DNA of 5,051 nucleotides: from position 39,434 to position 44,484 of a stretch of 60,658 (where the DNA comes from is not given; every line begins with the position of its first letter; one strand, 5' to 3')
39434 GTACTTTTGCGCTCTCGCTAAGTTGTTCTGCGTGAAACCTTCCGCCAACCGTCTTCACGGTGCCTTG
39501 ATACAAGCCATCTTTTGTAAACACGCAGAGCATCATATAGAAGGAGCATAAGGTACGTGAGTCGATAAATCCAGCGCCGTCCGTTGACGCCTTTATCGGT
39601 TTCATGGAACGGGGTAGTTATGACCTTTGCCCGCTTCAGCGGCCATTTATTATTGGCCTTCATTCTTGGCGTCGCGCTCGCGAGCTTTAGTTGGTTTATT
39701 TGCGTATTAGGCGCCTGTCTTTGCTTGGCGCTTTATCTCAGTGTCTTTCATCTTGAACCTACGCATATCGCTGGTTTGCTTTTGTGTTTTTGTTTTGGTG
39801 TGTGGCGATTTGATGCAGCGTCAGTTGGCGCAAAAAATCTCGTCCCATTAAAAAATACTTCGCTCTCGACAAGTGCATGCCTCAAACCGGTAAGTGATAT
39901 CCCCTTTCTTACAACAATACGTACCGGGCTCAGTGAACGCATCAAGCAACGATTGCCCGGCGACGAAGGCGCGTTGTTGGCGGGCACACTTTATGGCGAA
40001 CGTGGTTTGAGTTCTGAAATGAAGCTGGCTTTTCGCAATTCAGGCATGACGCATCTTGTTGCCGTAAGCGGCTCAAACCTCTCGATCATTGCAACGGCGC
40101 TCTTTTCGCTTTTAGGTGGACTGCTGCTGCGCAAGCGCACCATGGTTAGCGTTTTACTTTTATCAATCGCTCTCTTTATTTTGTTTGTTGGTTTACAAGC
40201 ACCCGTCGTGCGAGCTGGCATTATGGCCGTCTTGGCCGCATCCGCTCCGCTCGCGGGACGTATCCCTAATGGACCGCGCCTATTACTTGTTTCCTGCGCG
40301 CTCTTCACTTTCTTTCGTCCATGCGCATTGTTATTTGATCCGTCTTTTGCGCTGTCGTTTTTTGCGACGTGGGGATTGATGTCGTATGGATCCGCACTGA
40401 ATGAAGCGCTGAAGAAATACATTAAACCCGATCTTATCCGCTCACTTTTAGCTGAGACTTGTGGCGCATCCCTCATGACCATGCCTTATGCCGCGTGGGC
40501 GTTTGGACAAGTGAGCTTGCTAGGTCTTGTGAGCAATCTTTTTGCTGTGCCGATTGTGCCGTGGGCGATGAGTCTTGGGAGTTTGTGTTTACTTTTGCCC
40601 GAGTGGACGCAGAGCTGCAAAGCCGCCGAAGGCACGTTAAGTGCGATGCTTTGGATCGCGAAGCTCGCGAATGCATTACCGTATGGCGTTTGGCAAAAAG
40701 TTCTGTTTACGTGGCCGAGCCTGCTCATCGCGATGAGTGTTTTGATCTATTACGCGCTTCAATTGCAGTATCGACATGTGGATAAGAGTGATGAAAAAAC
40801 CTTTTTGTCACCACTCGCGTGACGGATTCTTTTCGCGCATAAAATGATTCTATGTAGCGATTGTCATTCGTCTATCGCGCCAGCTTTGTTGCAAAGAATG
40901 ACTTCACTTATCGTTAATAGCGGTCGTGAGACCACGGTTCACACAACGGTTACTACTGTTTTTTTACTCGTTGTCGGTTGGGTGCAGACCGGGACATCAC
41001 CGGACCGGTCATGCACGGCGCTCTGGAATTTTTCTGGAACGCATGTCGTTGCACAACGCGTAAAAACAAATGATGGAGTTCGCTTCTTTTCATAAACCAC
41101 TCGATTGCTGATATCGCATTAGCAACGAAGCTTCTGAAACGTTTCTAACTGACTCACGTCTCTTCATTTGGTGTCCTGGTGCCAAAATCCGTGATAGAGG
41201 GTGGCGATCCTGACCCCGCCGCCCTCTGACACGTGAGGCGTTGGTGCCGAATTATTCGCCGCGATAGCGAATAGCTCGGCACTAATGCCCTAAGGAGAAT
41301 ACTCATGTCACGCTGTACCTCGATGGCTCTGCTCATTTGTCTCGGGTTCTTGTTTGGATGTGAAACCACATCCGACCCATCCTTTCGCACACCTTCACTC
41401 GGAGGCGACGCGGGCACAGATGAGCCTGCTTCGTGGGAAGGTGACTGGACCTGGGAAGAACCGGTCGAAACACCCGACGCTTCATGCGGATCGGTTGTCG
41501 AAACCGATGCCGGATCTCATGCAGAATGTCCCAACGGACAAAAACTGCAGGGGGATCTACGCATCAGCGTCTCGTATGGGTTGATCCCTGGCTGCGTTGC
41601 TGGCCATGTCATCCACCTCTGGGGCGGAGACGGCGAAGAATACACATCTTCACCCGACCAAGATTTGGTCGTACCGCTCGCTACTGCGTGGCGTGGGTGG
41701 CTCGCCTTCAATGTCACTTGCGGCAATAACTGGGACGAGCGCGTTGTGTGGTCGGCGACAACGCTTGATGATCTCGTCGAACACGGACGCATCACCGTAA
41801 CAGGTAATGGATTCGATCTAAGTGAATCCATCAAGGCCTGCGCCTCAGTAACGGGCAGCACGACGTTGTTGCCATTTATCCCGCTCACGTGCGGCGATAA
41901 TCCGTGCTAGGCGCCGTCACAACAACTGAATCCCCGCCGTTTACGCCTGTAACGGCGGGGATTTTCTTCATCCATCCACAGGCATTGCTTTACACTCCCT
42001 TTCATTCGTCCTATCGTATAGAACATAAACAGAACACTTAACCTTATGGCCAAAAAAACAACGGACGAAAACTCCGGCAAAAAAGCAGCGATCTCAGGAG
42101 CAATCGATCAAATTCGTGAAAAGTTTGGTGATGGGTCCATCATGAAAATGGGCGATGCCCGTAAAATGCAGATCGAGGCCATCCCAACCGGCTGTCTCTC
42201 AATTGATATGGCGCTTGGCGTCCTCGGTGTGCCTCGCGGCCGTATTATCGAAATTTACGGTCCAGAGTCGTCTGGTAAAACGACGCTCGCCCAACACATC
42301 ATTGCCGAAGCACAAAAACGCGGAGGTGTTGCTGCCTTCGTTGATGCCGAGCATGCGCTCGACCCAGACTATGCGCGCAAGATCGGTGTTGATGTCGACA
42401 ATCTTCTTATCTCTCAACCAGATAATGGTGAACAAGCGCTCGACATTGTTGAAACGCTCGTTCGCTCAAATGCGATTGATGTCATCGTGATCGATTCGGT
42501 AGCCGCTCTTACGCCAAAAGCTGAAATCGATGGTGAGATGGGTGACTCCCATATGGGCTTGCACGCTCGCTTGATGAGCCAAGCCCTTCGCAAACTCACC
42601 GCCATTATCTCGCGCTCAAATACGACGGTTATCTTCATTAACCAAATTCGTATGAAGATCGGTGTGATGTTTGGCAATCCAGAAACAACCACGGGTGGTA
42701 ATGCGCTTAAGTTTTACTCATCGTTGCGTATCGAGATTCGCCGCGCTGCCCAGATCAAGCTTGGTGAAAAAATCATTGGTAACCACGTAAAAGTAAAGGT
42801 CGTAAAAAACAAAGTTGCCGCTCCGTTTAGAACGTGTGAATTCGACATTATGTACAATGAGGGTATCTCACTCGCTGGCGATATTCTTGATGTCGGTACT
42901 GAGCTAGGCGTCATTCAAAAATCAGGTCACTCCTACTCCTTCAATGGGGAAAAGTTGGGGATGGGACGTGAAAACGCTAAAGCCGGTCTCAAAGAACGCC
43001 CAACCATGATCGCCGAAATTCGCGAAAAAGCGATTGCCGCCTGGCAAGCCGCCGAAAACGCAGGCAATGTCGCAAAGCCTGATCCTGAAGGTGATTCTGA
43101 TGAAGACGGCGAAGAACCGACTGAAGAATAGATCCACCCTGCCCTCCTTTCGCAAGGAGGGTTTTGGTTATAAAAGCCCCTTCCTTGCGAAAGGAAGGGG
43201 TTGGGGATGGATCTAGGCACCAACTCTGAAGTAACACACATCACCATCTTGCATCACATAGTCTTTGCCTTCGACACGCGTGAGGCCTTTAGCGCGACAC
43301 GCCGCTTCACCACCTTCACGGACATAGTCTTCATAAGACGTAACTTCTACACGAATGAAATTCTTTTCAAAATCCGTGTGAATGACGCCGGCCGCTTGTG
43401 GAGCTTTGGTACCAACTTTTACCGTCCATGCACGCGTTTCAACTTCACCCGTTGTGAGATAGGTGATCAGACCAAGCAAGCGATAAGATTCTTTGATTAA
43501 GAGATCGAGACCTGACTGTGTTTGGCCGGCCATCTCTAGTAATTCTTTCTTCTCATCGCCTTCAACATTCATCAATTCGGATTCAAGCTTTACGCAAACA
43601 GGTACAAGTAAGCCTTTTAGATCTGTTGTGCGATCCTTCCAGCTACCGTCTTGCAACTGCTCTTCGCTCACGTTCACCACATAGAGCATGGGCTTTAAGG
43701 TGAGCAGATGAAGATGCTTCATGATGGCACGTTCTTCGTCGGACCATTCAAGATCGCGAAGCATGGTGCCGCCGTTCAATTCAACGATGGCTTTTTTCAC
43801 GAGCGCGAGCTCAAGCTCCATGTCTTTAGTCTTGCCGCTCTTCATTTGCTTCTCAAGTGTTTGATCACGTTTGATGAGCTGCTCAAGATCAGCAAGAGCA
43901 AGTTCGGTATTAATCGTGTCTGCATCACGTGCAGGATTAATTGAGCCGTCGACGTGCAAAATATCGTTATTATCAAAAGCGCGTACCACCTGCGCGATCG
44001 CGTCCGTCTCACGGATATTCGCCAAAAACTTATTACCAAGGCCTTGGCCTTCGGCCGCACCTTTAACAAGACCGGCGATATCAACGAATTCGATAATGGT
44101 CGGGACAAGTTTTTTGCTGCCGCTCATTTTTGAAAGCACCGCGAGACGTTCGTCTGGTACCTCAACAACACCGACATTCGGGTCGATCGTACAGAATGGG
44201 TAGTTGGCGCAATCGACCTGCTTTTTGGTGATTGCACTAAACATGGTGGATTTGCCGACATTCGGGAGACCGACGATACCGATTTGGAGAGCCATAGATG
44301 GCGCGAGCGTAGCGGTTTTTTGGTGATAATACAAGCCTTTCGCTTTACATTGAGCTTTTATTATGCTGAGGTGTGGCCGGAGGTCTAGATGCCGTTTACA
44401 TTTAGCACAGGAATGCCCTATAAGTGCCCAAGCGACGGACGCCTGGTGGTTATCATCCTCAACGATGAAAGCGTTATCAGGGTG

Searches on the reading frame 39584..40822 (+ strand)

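Call 73: search_protein_families(library=pfam, proteins=[window:39584-40822:+])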
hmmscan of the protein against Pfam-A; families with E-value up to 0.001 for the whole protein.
window:39584-40822:+ (412 aa): 1 family
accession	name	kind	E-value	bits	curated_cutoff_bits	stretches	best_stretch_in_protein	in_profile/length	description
PF03772.21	Competence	-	3.4e-40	138.5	23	1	137-393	3-266/270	Competence protein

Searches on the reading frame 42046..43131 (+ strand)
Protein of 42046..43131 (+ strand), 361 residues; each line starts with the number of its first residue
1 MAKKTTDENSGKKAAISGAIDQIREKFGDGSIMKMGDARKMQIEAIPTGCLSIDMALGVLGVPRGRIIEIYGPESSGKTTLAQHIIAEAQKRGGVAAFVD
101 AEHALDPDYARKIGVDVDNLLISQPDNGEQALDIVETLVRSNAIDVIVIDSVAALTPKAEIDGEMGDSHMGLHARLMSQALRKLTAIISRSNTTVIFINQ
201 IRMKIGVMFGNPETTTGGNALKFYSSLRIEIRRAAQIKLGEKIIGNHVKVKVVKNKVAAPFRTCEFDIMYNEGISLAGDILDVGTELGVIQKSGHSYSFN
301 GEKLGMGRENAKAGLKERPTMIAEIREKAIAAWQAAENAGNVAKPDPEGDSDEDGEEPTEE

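Call 34: search_protein_families(library=ncbifam, proteins=[window:42046-43131:+])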
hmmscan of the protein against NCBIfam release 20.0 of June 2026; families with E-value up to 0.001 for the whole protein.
window:42046-43131:+ (361 aa): 15 families
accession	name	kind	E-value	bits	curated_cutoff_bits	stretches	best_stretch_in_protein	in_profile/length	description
TIGR02012.1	tigrfam_recA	equivalog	6.3e-162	538.3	325.3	1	12-328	2-318/321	recombinase RecA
NF007072.0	PRK09519.1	equivalog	6.1e-122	408.5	1024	2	12-258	7-253/790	intein-containing recombinase RecA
TIGR02237.1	recomb_radB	equivalog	1.5e-16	60.9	172.4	1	61-238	8-182/210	DNA repair and recombination protein RadB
NF003301.0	PRK04301.1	equivalog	1.9e-16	60.1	259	1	38-236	75-286/316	DNA repair and recombination protein RadA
TIGR02236.1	recomb_radA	equivalog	1.9e-12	47.2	361.15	1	38-236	70-282/311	DNA repair and recombination protein RadA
NF006861.0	PRK09361.1-1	equivalog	8.4e-12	45.1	278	1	44-255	3-225/235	DNA repair and recombination protein RadB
TIGR02238.1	recomb_DMC1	equivalog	6.1e-11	42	447.7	1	34-234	67-282/314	meiotic recombinase Dmc1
NF033429.2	ImuA_translesion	equivalog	6.1e-10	39.3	150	1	42-148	12-119/181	translesion DNA synthesis-associated protein ImuA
TIGR02239.1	recomb_RAD51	equivalog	1.5e-07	30.8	478.05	1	39-235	71-283/316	DNA repair protein RAD51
NF004723.0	PRK06067.1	subfamily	5.4e-06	26.1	194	0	39-102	9-71/243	flagellar accessory protein FlaH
NF006799.0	PRK09302.1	equivalog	6e-05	21.8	408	1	40-160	249-380/515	circadian clock protein KaiC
NF058630.1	repair_Rv3395c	exception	7.7e-05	22.5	65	1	61-158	6-94/153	DnaE2-dependent mutagenesis accessory factor ImuA'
TIGR03881.1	KaiC_arch_4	hypoth_equivalog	0.00037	20.2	247.8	1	46-154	3-89/231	KaiC domain-containing protein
NF010167.0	PRK13648.1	subfamily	0.00041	19.8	241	0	61-127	31-94/269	energy-coupling factor transporter ATPase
TIGR00176.1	mobB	equivalog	0.00084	19.4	76.2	0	67-97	1-32/155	molybdopterin-guanine dinucleotide biosynthesis protein B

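Call 52: list_cluster_members(proteins=[window:42046-43131:+, window:51548-52975:+, window:44865-46193:+])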
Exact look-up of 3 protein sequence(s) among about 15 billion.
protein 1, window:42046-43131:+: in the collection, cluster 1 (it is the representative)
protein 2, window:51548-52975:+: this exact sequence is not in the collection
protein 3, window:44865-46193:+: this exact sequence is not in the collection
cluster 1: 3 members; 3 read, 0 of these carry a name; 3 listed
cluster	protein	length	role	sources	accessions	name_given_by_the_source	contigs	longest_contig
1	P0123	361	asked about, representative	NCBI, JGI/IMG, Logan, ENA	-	-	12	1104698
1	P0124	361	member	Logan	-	-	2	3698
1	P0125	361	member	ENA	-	-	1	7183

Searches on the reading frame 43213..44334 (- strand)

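Call 73: search_protein_families(library=pfam, proteins=[window:43213-44334:-])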
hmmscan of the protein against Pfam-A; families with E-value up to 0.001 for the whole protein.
window:43213-44334:- (373 aa): 3 families
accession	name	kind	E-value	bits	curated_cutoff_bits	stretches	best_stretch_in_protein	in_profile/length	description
PF06071.19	YchF-GTPase_C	-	2.1e-35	121.2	27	1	289-371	1-83/84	Protein of unknown function (DUF933)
PF01926.29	MMR_HSR1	-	1.9e-21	76.7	21.9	1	17-129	1-93/113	50S ribosome-binding GTPase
PF02421.24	FeoB_N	-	2.1e-08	34.3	27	1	17-66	2-51/156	Ferrous iron transport protein B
